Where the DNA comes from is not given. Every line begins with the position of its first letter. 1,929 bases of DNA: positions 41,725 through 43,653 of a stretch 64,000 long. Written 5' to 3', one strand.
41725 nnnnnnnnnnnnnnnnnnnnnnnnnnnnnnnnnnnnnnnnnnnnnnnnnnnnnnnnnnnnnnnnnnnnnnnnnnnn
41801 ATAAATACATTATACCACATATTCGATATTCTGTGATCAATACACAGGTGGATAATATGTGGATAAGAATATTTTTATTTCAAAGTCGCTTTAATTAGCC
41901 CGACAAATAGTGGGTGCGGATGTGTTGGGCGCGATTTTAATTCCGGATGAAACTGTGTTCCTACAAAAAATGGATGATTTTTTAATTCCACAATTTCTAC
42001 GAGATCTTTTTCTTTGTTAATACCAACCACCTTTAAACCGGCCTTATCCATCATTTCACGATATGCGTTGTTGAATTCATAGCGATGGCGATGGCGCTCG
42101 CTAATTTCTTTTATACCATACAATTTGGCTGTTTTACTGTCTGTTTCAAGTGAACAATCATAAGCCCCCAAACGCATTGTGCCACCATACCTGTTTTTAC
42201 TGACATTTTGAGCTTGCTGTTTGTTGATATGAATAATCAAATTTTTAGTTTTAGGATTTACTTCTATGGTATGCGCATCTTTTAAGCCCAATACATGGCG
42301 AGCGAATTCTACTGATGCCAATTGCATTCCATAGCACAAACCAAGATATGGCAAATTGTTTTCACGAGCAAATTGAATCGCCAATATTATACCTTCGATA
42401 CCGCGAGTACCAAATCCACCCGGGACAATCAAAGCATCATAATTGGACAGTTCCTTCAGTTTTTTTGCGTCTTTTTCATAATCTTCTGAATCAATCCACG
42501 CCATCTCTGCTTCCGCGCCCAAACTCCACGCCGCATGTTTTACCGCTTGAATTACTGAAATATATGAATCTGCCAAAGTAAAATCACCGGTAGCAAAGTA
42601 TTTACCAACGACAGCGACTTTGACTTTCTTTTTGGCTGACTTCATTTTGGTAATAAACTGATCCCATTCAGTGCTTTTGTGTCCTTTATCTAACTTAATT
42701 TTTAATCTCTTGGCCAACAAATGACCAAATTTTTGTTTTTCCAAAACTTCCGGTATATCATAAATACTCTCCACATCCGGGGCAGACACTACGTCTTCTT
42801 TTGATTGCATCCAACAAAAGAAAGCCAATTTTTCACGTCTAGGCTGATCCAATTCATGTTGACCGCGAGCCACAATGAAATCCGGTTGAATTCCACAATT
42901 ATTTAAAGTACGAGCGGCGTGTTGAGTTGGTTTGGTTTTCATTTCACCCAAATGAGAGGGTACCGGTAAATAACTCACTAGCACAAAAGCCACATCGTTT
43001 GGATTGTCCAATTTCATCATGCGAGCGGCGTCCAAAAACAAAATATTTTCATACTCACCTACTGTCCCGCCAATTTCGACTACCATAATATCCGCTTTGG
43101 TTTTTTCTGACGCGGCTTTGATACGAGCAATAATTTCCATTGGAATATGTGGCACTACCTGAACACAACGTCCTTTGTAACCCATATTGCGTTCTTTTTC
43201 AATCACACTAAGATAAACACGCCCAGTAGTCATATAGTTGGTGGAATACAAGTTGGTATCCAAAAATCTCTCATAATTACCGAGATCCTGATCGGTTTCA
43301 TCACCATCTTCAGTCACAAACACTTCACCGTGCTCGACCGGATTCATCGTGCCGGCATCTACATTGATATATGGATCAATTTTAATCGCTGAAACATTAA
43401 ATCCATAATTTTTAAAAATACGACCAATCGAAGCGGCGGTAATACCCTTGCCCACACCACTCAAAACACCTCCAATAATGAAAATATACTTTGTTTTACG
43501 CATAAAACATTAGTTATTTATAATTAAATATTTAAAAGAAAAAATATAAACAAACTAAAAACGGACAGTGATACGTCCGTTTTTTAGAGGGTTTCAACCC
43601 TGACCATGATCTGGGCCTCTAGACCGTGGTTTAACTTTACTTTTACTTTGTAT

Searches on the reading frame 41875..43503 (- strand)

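Call 31: search_protein_families(library=pfam, proteins=[window:41875-43503:-], max_evalue=0.0001)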
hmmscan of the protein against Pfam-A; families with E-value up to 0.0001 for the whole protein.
window:41875-43503:- (542 aa): 5 families
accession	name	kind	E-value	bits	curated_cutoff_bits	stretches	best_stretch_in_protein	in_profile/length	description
PF06418.20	CTP_synth_N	-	8.1e-105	350.4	26.1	1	5-269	1-265/265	CTP synthase N-terminus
PF00117.34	GATase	-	2.9e-39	135.2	22.8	1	310-538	2-189/190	Glutamine amidotransferase class-I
PF07722.19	Peptidase_C26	-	2.1e-07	31.4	20.5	1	376-521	98-219/219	Peptidase C26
PF01174.25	SNO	-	1e-05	26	27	0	344-403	23-88/188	SNO glutamine amidotransferase family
PF01656.29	CbiA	-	6.9e-05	23.3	25.4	1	14-158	7-54/125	CobQ/CobB/MinD/ParA nucleotide binding domain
